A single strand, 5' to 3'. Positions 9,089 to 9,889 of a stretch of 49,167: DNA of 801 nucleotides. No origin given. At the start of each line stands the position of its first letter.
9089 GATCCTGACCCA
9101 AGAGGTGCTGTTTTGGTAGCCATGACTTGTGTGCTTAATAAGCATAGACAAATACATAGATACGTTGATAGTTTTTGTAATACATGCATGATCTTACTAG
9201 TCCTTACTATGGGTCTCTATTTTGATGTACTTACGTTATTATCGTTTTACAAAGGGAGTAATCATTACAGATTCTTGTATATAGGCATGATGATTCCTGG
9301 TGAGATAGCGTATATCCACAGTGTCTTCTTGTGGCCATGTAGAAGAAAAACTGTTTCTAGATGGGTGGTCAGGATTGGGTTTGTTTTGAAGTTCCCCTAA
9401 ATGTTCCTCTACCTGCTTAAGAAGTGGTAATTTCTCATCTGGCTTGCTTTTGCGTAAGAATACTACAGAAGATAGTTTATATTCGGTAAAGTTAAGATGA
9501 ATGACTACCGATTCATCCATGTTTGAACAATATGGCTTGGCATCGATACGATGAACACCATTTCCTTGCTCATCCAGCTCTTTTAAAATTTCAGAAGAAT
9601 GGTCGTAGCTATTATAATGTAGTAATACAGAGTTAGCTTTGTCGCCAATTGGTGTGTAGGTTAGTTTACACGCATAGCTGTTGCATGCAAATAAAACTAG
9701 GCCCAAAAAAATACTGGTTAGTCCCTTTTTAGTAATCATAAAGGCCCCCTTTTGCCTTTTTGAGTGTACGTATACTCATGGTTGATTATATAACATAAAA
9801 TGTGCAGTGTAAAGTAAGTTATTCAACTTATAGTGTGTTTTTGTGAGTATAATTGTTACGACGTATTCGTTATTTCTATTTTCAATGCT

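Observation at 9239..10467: Four-member family of small secreted proteins with mature N-terminal Cys and KPNPD(Y/H) motif; no family recognised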

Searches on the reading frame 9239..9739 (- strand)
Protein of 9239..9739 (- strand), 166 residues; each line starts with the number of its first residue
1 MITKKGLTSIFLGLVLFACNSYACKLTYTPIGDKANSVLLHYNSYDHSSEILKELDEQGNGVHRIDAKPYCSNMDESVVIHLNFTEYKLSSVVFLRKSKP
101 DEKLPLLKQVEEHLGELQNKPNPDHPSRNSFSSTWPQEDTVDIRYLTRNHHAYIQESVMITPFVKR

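Call 4: search_protein_families(library=pfam, proteins=[window:9239-9739:-], max_evalue=1)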
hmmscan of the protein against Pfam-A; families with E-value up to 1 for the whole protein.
window:9239-9739:- (166 aa): 0 families

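Call 5: search_protein_families(library=ncbifam, proteins=[window:9239-9739:-], max_evalue=1)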
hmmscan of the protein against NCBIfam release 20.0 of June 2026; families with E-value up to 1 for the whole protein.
window:9239-9739:- (166 aa): 0 families

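Call 48: predict_structure(alignment_id=A5)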
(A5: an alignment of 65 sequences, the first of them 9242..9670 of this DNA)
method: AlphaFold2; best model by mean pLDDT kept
length: 143 residues; sequences in the alignment: 65
mean_pLDDT: 91.5   pTM: 0.86
mean pLDDT of the five models: 91.5, 91.2, 91.0, 90.8, 90.5
residues with pLDDT >= 90: 108; 70-90: 30; 50-70: 5; < 50: 0
segments of 3 or more residues with pLDDT < 50: none
pLDDT, mean of each block of 10 residues (from residue 1): 88 91 74 93 93 97 96 95 95 93 92 87 96 96 74
secondary structure, 60 per line:
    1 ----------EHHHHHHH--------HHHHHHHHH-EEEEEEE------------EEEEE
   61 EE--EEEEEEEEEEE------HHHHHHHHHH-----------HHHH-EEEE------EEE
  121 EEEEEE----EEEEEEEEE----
elements in order: H12-18 H27-35 E37-43 E56-62 E65-75 H82-91 H103-106 E108-111 E118-126 E131-139

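Call 51: fold_search(model_id=the predicted structure, library=pdb)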
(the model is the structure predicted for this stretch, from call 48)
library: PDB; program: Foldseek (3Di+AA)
matches with E <= 10: 1110; with E <= 0.001: 0
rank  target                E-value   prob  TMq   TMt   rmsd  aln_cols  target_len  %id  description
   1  8wj5                  1.0e-02  0.75  0.27  0.29  14.2       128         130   14  Double-wing domain of E. coli YdcD (released 2024-10-02)
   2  4ol4                  1.5e-02  0.75  0.30  0.26  14.0       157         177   10  Crystal structure of secreted proline rich antigen MTC28 (Rv0040c) from Mycobacterium tuberculosis (released 2015-01-28)
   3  1g1b_A                4.3e-02  0.63  0.30  0.27  12.6       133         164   10  CHORISMATE LYASE (WILD-TYPE) WITH BOUND PRODUCT (released 2001-04-11)
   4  6e8a_B                5.5e-02  0.75  0.34  0.34   7.3       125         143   13  Crystal structure of DcrB from Salmonella enterica at 1.92 Angstroms resolution (released 2018-10-31)
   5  4pws                  5.8e-02  0.51  0.30  0.26  15.8       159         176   11  Crystal structure of secreted proline rich antigen MTC28 (Rv0040c) at 2.15 A with bound chloride from Mycobacterium tube (released 2015-03-25)
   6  1jd3                  6.2e-02  0.57  0.30  0.27  12.7       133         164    8  Chorismate lyase G90A mutant with bound product (released 2001-06-20)
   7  3hlz_A                8.3e-02  0.84  0.36  0.21   7.3       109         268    9  Crystal structure of BT_1490 (NP_810393.1) from BACTEROIDES THETAIOTAOMICRON VPI-5482 at 1.50 A resolution (released 2009-06-16)
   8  3uid_A                8.3e-02  0.23  0.21  0.19   8.1       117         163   10  Crystal Structure of Protein Ms6760 from Mycobacterium smegmatis (released 2011-11-23)
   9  6e8a_A                9.9e-02  0.47  0.30  0.30  10.3       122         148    9  Crystal structure of DcrB from Salmonella enterica at 1.92 Angstroms resolution (released 2018-10-31)
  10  8udk_C                9.9e-02  0.13  0.22  0.10  16.5       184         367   10  Human Mitochondrial DNA Polymerase gamma R853A Ternary Complex (released 2024-06-05)
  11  2xlq                  1.1e-01  0.08  0.15  0.09  11.8        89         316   15  Structural and Mechanistic Analysis of the Magnesium-Independent Aromatic Prenyltransferase CloQ from the Clorobiocin Bi (released 2010-10-27)
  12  5yfg_MODEL_1_A        1.1e-01  0.47  0.31  0.26   8.9       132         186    9  SOLUTION STRUCTURE OF HUMAN MOG1 (released 2017-11-01)
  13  3hlz_B                1.2e-01  0.77  0.36  0.21   7.2       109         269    9  Crystal structure of BT_1490 (NP_810393.1) from BACTEROIDES THETAIOTAOMICRON VPI-5482 at 1.50 A resolution (released 2009-06-16)
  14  5oiu_C                1.2e-01  0.38  0.28  0.13  10.4       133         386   11  Crystal structure of PilF type IV pilus assembly ATPase from Thermus thermophilus (released 2018-08-08)
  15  4rth_A                1.2e-01  0.11  0.18  0.16  15.7       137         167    9  The crystal structure of PsbP from Zea mays (released 2015-03-11)
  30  1jhs                  2.0e-01  0.69  0.37  0.30   7.1       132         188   11  Protein Mog1 E65A mutant (released 2003-06-03)
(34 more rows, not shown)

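Call 69: fold_search(model_id=the predicted structure, library=viral)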
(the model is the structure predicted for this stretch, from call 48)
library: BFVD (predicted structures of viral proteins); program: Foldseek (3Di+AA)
matches with E <= 10: 980; with E <= 0.001: 1
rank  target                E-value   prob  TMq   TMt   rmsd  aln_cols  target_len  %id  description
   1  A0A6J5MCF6            5.8e-04  1.00  0.40  0.38   7.8       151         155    9  Uncharacterized protein [uncultured Caudovirales phage]
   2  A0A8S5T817            1.3e-03  1.00  0.43  0.34  10.5       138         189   10  Uncharacterized protein [Siphoviridae sp. ctmwf23]
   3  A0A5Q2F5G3            1.6e-03  1.00  0.39  0.32   8.8       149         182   11  Lipoprotein [Erwinia phage Midgardsormr38]
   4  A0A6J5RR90            3.0e-03  0.99  0.38  0.31   8.7       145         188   14  Lipoprotein [uncultured Caudovirales phage]
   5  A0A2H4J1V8            3.6e-03  1.00  0.40  0.22   4.7       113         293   13  Uncharacterized protein [uncultured Caudovirales phage]
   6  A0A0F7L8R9            1.7e-02  0.66  0.25  0.19  17.0       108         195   11  Uncharacterized protein [uncultured marine virus]
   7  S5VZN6                2.1e-02  0.51  0.30  0.21  15.8       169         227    5  Uncharacterized protein [Pseudomonas phage PaBG]
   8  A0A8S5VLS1            2.2e-02  0.92  0.46  0.37   7.4       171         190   10  (no name in the UniProt tables at hand)
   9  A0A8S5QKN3            3.0e-02  0.63  0.32  0.15   9.4       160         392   11  Lipoprotein [Siphoviridae sp. ctezl47]
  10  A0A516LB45            3.8e-02  0.47  0.24  0.24  17.1       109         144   13  (no name in the UniProt tables at hand)
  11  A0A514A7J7            4.0e-02  0.14  0.21  0.14  18.9       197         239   10  (no name in the UniProt tables at hand)
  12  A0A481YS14            4.3e-02  0.18  0.23  0.20  16.7       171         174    8  Uncharacterized protein [Marseillevirus LCMAC101]
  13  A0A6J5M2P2            4.6e-02  0.38  0.31  0.22  14.4       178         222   13  Aminoacyl-transfer RNA synthetases class-II family profile domain-containing protein [uncultured Caudovirales phage]
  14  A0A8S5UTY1            4.6e-02  0.21  0.20  0.25  13.9       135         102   10  Uncharacterized protein [Myoviridae sp. ctYA416]
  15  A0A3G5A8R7            5.1e-02  0.41  0.29  0.09  12.9       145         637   12  histidine kinase [Hyperionvirus sp.]
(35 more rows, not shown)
